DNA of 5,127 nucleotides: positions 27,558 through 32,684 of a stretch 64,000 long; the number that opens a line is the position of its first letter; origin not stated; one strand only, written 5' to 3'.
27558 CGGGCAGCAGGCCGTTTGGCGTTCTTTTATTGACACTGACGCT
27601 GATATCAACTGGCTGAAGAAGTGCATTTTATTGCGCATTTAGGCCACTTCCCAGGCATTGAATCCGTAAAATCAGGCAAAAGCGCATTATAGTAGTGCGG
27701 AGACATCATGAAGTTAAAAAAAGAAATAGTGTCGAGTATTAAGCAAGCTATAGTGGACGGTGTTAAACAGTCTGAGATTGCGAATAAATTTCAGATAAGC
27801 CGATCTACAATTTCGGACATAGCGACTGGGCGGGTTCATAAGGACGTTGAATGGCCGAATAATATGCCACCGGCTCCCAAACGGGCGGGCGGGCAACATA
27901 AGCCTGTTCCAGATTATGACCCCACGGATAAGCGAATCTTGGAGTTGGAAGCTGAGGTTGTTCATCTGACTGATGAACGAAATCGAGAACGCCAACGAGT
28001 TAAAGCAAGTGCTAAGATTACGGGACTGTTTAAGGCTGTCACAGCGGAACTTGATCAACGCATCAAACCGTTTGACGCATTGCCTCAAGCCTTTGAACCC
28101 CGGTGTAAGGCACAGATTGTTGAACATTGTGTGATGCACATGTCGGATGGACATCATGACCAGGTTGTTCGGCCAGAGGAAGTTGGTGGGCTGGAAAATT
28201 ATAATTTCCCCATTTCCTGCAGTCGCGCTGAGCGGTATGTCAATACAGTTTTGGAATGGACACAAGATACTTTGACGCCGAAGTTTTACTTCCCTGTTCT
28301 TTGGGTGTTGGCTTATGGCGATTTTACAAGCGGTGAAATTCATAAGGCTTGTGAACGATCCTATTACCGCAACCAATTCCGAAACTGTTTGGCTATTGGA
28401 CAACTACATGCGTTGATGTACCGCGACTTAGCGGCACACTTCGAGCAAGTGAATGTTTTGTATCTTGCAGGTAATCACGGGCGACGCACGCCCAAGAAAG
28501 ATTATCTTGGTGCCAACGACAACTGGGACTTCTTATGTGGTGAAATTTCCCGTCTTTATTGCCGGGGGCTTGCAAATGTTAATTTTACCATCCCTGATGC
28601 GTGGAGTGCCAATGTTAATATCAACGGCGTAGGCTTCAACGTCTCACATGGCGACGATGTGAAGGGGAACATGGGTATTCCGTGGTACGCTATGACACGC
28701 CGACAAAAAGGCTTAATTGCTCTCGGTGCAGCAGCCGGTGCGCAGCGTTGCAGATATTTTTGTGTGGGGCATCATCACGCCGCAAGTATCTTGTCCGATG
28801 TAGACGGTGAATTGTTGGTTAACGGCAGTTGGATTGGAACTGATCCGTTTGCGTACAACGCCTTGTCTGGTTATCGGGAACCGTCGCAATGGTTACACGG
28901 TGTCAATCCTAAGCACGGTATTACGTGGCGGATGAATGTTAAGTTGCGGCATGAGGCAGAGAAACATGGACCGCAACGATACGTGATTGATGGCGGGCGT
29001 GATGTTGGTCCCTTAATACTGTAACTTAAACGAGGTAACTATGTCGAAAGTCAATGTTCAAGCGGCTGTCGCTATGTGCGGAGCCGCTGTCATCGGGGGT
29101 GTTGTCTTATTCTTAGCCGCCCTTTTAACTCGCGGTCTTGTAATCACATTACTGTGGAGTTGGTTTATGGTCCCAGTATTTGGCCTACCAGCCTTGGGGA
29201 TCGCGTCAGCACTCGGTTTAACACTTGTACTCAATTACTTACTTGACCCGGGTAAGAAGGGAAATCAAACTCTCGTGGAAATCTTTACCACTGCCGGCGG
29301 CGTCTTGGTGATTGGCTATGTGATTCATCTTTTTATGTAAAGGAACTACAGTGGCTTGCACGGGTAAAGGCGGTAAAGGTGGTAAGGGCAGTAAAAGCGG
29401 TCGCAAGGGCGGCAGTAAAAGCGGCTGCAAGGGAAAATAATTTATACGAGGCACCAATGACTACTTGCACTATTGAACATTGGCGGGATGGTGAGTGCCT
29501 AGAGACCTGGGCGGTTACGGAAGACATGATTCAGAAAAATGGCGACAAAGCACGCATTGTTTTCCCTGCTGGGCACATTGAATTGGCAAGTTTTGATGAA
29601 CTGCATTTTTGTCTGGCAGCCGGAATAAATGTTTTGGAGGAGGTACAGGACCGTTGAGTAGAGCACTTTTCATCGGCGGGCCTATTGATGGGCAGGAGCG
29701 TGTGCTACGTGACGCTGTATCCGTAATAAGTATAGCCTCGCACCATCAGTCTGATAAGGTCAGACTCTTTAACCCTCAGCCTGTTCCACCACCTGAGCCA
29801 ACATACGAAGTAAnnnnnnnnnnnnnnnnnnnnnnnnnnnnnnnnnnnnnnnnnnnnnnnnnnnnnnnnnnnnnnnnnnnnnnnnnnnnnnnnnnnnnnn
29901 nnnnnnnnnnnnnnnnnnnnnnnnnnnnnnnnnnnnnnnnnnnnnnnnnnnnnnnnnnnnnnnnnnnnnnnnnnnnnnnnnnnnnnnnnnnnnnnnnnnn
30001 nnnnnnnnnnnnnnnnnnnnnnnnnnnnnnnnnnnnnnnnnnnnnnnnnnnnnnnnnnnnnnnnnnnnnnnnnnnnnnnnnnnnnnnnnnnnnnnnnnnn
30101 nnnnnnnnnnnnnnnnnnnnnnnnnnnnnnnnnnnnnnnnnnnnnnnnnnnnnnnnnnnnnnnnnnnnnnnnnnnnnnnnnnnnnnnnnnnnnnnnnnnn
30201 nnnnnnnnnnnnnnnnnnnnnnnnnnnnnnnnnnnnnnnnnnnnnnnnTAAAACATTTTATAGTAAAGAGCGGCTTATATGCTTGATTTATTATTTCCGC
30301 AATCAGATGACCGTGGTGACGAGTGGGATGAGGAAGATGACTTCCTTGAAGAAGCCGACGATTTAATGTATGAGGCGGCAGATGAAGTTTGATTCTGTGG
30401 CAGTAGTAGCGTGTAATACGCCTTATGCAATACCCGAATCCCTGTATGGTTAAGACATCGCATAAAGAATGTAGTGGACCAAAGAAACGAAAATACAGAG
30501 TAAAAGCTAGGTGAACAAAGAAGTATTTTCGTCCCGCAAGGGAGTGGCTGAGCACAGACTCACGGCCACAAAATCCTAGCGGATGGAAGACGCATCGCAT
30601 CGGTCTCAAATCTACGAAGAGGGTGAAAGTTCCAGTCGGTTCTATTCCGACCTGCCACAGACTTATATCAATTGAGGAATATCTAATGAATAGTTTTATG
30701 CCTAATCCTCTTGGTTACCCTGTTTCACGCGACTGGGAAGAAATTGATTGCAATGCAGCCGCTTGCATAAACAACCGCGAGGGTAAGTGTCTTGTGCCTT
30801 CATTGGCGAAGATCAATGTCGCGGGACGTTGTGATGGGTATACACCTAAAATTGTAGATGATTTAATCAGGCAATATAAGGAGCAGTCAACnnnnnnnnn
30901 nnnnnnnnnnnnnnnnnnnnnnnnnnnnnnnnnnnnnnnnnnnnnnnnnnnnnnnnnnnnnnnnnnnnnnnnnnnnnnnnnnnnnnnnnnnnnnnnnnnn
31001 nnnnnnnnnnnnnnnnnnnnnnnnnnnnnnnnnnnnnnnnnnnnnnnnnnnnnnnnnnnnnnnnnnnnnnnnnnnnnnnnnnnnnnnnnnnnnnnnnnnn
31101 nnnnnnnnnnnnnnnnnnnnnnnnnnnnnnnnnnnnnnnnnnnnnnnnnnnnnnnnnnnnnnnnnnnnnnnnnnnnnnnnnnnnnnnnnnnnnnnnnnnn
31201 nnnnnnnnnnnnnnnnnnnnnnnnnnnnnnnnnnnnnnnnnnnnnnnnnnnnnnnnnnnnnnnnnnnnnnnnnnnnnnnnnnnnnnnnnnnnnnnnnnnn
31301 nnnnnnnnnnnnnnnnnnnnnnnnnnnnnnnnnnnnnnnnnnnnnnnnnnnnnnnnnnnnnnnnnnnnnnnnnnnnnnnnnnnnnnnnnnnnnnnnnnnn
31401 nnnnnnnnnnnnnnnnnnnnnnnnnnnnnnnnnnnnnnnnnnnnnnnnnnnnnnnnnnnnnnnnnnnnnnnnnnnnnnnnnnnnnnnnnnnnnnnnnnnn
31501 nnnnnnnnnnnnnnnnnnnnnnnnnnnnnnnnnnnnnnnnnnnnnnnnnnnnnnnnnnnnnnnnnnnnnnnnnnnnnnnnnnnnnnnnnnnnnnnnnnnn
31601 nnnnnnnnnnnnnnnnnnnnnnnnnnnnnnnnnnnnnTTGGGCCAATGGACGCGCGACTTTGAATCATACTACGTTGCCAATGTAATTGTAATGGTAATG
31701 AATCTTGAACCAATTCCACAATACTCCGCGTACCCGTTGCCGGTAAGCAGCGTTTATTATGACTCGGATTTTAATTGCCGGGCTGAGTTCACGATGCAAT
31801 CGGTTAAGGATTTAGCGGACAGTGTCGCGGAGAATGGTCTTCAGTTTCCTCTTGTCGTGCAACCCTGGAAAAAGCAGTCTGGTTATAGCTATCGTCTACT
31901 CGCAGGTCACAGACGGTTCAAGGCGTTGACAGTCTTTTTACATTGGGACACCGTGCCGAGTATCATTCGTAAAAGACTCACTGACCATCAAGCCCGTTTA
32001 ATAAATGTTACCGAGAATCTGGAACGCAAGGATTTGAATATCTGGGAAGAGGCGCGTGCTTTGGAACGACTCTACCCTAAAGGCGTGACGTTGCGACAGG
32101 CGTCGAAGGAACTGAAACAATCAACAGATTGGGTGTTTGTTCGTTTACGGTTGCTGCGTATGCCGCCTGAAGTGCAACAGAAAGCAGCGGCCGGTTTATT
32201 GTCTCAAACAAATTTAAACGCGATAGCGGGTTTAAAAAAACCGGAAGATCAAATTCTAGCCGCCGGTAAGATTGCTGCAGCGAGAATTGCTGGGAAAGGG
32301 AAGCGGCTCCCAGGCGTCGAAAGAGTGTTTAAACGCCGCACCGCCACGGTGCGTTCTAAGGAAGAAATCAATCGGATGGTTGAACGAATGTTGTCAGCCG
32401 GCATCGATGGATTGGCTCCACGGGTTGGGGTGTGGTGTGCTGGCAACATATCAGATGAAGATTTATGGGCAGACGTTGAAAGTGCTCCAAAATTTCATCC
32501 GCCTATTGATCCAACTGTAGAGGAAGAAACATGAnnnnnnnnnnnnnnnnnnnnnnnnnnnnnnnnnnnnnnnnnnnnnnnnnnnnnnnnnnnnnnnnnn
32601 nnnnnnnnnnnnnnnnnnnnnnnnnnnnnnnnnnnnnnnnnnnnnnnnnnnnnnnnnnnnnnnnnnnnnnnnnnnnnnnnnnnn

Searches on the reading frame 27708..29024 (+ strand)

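Call 15: search_protein_families(library=phrogs, proteins=[window:27708-29024:+], max_evalue=0.001)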
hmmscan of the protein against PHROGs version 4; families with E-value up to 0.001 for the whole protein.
window:27708-29024:+ (438 aa): 5 families
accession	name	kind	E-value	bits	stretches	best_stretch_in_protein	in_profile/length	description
phrog_284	-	DNA, RNA and nucleotide metabolism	1.8e-32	113.7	1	76-406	67-387/398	exonuclease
phrog_517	-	DNA, RNA and nucleotide metabolism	4.4e-06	28.6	1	2-44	85-127/128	HTH DNA binding protein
phrog_6831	-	transcription regulation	5.3e-05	24.1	1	5-47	8-46/68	transcriptional regulator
phrog_704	-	DNA, RNA and nucleotide metabolism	0.00031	21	0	1-187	2-182/390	DNA repair exonuclease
phrog_8038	-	unknown function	0.00034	21.4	0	10-45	12-43/66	-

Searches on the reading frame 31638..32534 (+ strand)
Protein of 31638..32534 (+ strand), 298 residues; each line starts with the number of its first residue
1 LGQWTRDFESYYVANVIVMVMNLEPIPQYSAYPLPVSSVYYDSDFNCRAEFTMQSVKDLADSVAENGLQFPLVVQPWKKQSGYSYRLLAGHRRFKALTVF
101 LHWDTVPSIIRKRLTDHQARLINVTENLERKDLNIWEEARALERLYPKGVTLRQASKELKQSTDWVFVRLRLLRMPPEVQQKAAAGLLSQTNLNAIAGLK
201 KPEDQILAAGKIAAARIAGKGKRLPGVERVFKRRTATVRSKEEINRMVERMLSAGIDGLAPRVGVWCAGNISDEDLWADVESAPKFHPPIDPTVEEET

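Call 16: search_protein_families(library=phrogs, proteins=[window:31638-32534:+], max_evalue=0.001)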
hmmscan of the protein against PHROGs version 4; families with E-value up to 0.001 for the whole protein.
window:31638-32534:+ (298 aa): 16 families
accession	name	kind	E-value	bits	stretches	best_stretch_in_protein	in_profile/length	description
phrog_3264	-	DNA, RNA and nucleotide metabolism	1.7e-23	84.8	1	42-182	58-194/337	ParB-like partition protein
phrog_6218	-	DNA, RNA and nucleotide metabolism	2.9e-22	80.5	1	46-202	19-171/506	ParB-like partition protein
phrog_4715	-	DNA, RNA and nucleotide metabolism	1.6e-20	74.1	1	47-211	162-343/630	ParB-like partition protein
phrog_1033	-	DNA, RNA and nucleotide metabolism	1.9e-15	58.5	1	30-224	32-227/334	ParB-like partition protein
phrog_18726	-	unknown function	1.2e-09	38.4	1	103-186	105-187/572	-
phrog_3951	-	unknown function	2.1e-08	35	1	50-125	38-109/301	-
phrog_620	-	DNA, RNA and nucleotide metabolism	3.4e-08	34.8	1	46-127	23-95/217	ParB-like partition protein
phrog_12047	-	DNA, RNA and nucleotide metabolism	3.2e-07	31.2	1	54-158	19-118/301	ParB-like partition nuclease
phrog_7783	-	unknown function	8e-07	29.1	1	51-205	22-176/634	-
phrog_8071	-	DNA, RNA and nucleotide metabolism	1.4e-06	28.8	1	54-145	27-110/389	ParB-like partition protein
phrog_940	-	DNA, RNA and nucleotide metabolism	8.4e-06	26.2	1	52-133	25-98/388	nuclease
phrog_723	-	DNA, RNA and nucleotide metabolism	3.8e-05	24.6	1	49-128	30-103/223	ParB-like partition protein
phrog_15982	-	unknown function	0.00013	22.1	1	48-101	41-93/453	-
phrog_498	-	other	0.00015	21.5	1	48-127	51-123/633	DNA methyltransferase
phrog_4272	-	unknown function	0.00042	19.8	1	48-179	422-556/764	-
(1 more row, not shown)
